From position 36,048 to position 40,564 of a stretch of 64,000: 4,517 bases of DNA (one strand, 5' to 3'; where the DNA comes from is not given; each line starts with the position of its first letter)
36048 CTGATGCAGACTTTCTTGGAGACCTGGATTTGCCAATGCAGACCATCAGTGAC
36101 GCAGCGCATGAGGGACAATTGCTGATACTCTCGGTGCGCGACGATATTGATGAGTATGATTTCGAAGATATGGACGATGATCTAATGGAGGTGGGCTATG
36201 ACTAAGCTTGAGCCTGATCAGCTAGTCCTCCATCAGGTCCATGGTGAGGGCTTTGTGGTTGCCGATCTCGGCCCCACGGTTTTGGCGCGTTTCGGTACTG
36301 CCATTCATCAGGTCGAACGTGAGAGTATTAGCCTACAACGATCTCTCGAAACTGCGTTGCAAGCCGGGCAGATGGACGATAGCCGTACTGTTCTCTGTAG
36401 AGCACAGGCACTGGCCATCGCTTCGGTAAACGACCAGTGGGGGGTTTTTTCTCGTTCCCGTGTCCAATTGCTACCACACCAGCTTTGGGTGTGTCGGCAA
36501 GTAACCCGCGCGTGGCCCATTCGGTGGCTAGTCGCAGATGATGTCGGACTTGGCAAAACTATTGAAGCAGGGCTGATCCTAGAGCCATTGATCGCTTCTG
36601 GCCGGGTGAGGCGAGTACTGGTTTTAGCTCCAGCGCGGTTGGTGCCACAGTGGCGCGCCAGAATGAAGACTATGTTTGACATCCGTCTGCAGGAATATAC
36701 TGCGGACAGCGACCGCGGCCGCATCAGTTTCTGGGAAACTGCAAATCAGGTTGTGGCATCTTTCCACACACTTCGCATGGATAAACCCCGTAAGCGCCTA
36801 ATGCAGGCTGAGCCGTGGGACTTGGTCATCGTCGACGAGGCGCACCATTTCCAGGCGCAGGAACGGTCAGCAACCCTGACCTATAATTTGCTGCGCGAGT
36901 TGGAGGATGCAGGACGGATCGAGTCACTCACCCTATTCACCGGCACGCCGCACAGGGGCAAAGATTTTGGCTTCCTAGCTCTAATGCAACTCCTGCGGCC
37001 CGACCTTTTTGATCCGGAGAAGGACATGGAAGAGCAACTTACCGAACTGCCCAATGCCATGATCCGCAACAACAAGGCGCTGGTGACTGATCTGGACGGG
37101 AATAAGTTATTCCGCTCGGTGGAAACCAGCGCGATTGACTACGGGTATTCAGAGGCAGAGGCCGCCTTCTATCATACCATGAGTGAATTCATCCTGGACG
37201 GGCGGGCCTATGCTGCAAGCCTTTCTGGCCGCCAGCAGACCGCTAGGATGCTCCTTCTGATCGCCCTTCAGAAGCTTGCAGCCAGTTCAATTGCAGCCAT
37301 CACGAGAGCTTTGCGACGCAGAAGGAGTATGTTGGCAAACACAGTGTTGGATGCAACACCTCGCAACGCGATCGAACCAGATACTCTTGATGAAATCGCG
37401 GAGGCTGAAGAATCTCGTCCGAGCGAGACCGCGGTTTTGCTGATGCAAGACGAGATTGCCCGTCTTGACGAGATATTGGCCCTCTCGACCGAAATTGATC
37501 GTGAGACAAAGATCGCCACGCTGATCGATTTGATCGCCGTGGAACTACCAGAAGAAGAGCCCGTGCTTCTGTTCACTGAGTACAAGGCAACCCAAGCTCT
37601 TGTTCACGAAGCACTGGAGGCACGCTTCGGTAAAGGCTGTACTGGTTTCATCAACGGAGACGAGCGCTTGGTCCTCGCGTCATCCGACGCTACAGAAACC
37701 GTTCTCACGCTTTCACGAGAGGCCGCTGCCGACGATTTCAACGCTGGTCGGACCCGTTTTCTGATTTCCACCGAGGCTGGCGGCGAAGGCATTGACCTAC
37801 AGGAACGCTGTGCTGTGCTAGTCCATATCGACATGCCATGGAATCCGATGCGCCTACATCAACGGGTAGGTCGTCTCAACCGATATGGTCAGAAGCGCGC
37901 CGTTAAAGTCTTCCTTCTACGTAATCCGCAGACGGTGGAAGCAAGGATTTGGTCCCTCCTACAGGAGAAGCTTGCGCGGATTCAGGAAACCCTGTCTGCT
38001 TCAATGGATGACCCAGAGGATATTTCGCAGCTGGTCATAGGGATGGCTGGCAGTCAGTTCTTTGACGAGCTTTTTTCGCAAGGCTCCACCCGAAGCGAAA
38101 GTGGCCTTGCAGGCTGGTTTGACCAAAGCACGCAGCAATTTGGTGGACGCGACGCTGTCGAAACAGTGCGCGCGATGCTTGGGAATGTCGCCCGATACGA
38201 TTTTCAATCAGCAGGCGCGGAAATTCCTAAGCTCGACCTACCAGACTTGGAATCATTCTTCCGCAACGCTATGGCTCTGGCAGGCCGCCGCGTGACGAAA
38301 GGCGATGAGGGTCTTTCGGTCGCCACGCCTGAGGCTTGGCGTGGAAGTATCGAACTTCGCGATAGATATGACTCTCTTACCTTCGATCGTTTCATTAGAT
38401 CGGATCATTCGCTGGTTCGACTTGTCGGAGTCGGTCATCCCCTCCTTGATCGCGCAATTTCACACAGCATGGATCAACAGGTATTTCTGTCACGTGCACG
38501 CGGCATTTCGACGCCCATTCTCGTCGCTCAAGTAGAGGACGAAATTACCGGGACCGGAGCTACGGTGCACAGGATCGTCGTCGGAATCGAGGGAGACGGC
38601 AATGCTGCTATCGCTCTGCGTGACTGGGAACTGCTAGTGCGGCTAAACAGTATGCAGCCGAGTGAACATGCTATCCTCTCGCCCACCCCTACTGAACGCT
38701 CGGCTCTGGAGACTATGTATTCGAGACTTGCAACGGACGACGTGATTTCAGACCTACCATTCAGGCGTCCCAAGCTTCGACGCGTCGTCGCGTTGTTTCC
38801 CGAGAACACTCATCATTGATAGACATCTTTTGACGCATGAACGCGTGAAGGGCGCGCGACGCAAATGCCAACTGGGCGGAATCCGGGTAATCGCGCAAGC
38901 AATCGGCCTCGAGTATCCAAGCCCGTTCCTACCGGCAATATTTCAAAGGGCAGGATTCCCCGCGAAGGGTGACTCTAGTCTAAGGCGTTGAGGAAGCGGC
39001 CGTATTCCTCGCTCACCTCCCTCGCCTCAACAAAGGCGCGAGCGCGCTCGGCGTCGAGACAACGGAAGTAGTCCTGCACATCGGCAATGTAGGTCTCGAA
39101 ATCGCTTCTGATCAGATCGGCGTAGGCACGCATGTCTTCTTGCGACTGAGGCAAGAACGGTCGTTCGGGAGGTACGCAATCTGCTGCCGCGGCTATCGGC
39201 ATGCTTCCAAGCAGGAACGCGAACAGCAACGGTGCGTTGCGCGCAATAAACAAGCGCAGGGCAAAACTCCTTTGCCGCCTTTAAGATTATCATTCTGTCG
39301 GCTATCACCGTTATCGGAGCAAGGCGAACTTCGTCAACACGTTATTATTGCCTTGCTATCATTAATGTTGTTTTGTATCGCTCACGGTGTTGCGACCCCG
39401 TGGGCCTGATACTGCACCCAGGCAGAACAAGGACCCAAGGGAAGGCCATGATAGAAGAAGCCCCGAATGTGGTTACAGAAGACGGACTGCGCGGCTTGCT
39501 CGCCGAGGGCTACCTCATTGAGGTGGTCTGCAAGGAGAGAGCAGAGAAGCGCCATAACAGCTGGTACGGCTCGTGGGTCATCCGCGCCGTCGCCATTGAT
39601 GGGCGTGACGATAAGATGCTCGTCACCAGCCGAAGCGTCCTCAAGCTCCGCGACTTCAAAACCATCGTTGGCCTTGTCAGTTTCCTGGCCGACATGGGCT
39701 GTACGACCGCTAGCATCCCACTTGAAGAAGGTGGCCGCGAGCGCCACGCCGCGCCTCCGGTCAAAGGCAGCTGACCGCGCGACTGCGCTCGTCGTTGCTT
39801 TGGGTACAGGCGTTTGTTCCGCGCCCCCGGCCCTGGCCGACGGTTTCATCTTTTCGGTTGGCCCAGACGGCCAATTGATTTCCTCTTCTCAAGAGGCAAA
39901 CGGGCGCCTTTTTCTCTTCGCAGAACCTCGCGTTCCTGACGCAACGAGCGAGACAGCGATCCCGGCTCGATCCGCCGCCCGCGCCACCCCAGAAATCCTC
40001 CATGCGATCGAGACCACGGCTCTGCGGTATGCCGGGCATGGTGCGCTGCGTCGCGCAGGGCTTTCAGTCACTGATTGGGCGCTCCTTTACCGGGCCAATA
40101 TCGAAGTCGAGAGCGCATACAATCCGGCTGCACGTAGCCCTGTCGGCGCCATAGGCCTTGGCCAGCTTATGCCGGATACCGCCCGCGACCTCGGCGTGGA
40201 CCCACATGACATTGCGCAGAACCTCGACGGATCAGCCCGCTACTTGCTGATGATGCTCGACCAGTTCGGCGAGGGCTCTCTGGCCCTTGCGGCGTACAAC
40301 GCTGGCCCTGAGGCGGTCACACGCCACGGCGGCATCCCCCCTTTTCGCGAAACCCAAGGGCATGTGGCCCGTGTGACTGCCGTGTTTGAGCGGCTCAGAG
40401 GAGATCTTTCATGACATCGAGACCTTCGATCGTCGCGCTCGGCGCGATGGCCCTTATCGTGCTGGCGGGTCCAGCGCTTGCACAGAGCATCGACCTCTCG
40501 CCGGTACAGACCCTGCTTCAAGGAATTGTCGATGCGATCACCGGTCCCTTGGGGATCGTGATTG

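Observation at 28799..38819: Giant double-sacsin (2x GHKL) protein translationally coupled to an SNF2 helicase: candidate undescribed two-gene defence system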

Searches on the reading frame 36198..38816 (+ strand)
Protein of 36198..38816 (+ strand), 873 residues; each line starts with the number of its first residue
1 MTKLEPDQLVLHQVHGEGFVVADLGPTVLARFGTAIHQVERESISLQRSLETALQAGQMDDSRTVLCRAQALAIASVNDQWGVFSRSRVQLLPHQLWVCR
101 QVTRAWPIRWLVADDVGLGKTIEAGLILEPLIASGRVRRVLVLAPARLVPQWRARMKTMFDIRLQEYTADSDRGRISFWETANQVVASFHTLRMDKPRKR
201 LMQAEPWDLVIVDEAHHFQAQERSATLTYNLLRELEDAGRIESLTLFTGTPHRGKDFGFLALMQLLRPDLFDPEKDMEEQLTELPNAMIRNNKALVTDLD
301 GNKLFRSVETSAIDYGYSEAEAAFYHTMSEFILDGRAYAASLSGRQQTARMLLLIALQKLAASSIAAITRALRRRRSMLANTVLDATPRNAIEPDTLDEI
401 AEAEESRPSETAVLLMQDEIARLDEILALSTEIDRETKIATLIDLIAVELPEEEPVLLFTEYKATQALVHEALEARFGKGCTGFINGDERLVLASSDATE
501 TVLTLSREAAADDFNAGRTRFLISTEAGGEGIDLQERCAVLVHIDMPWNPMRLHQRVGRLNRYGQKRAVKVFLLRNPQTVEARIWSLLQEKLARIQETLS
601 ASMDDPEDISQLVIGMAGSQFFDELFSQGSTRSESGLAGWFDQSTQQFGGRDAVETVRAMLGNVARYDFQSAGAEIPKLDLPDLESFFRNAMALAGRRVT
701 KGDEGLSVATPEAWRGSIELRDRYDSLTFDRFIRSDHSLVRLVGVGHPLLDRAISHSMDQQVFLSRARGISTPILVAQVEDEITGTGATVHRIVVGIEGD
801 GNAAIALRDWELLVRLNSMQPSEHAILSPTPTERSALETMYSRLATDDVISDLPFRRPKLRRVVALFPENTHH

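Call 65: search_solved_structures(query=A4, max_evalue=0.01, show_alignments=1)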
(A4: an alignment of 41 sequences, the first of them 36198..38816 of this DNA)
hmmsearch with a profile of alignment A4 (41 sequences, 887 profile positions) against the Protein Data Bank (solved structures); distinct sequences matched with E-value up to 0.01: 154 (the best 60 are shown).
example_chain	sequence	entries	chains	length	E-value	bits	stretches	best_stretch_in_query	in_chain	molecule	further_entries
8so8_A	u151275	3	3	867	4.1e-45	157.3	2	89-281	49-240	RNA polymerase-associated protein RapA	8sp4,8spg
6bog_A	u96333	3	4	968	4.3e-45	157.2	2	89-281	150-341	RNA polymerase-associated protein RapA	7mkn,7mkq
7m8e_F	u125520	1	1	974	4.4e-45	157.1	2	89-281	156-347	RNA polymerase-associated protein RapA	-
4s20_K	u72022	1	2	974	4.7e-45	157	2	89-280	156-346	RNA polymerase-associated protein RapA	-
8t0l_F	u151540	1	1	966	4.8e-44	153.7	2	90-281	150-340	RNA polymerase-associated protein RapA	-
1z63_A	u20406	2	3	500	2.2e-20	75.5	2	441-604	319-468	Helicase of the snf2/rad54 family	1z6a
9ge5_G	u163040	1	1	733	3.1e-20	74.9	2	511-604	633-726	Chromatin-remodeling ATPase INO80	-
6iro_L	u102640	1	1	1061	2.7e-19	71.8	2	513-608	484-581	ISWI chromatin-remodeling complex ATPase ISW1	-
6jyl_K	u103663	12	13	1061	2.7e-19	71.8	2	513-608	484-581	ISWI chromatin-remodeling complex ATPase ISW1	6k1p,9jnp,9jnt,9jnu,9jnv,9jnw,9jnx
7x3t_V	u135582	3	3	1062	2.7e-19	71.8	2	513-608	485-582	ISWI chromatin-remodeling complex ATPase ISW1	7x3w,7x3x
6fhs_G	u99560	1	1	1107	3e-19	71.7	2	511-602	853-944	Ino80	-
7otq_K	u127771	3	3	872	3.2e-19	71.6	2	516-605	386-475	Chromodomain-helicase-DNA-binding protein 1-like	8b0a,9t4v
8oo7_G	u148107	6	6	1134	3.2e-19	71.6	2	511-602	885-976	Chromatin-remodeling ATPase Ino80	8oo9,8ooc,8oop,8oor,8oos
8atf_G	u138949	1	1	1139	3.2e-19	71.6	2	511-602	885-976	Ino80 ATPase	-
9lj2_K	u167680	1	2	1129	3.3e-19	71.6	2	513-608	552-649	ISWI chromatin-remodeling complex ATPase ISW1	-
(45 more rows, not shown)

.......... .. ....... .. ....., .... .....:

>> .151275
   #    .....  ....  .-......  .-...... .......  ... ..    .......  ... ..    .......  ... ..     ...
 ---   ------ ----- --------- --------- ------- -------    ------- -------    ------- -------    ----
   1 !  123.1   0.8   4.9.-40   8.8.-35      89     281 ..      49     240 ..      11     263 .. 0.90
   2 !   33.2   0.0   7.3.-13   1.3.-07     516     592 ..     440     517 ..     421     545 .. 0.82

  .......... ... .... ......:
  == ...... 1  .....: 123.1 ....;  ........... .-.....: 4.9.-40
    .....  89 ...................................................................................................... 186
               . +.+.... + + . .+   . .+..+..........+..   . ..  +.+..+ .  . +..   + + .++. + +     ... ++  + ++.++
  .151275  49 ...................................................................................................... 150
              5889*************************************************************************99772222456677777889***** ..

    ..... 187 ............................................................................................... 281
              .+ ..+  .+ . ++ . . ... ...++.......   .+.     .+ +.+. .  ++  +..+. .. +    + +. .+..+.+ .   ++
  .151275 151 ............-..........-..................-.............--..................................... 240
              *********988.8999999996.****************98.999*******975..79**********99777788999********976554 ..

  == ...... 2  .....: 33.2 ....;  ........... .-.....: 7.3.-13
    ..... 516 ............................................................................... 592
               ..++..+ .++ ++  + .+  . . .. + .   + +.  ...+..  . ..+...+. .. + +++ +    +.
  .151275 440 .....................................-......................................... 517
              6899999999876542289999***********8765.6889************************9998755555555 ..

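Call 72: search_protein_families(library=pfam, alignment_id=A4, max_evalue=0.1)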
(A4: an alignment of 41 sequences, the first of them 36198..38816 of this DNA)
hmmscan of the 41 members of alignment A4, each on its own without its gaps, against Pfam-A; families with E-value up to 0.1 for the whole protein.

A. member 1, window:36198-38816:+ (873 aa): 6 families
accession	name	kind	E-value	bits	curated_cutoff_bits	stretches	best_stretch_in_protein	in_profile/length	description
PF00176.29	SNF2-rel_dom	-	4.5e-15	55.9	24.9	1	111-282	21-194/290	SNF2-related domain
PF00271.37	Helicase_C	-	2.6e-14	53.8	23.5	1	438-564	2-110/110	Helicase conserved C-terminal domain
PF04851.21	ResIII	-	3.5e-10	40.5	22.5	1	108-252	24-163/164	Type III restriction enzyme, res subunit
PF00270.35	DEAD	-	1.3e-06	28.7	26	1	111-252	18-161/167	DEAD/DEAH box helicase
PF05127.21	NAT10_TcmA_helicase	-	0.0081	16.5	22.7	1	115-218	5-101/176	RNA cytidine acetyltransferase NAT10/TcmA, helicase domain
PF13245.12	AAA_19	-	0.036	14.7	25.1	0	116-236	20-115/134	AAA domain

B. families by the number of members that match (of 41 scanned): 24 families
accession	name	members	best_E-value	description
PF00176.29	SNF2-rel_dom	41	1.1e-21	SNF2-related domain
PF00271.37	Helicase_C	41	7e-17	Helicase conserved C-terminal domain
PF04851.21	ResIII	41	1.8e-14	Type III restriction enzyme, res subunit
PF00270.35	DEAD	37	6.6e-10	DEAD/DEAH box helicase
PF13401.12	AAA_22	10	0.00076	AAA domain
PF18766.7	SWI2_SNF2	7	0.0091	SWI2/SNF2 ATPase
PF05127.21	NAT10_TcmA_helicase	5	0.0026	RNA cytidine acetyltransferase NAT10/TcmA, helicase domain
PF13872.12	AAA_34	4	0.00093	P-loop containing NTP hydrolase pore-1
PF07652.20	Flavi_DEAD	4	0.0098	Flavivirus DEAD domain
PF13307.12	Helicase_C_2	3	0.016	Helicase C-terminal domain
PF12098.13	DUF3574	2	0.0064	Protein of unknown function (DUF3574)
PF13871.12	Helicase_C_4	2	0.028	C-terminal domain on Strawberry notch homologue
PF25610.1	HR1_TOCA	1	0.0045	TOCA family HR1 domain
PF01695.23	IstB_IS21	1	0.0063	IstB-like ATP binding protein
PF09848.15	SLFN-g3_helicase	1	0.014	Schlafen group 3, DNA/RNA helicase domain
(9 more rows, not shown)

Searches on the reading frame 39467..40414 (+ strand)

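Call 5: search_protein_families(library=pfam, proteins=[window:39467-40414:+], max_evalue=0.01)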
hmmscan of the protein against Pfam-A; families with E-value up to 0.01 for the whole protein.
window:39467-40414:+ (315 aa): 1 family
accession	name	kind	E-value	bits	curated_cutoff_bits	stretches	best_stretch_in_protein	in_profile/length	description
PF01464.25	SLT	-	7e-16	58.3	21.3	1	210-289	19-106/117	Transglycosylase SLT domain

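Call 6: search_protein_families(library=padloc, proteins=[window:39467-40414:+], max_evalue=0.01)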
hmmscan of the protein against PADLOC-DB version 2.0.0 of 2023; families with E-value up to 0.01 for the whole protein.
window:39467-40414:+ (315 aa): 0 families
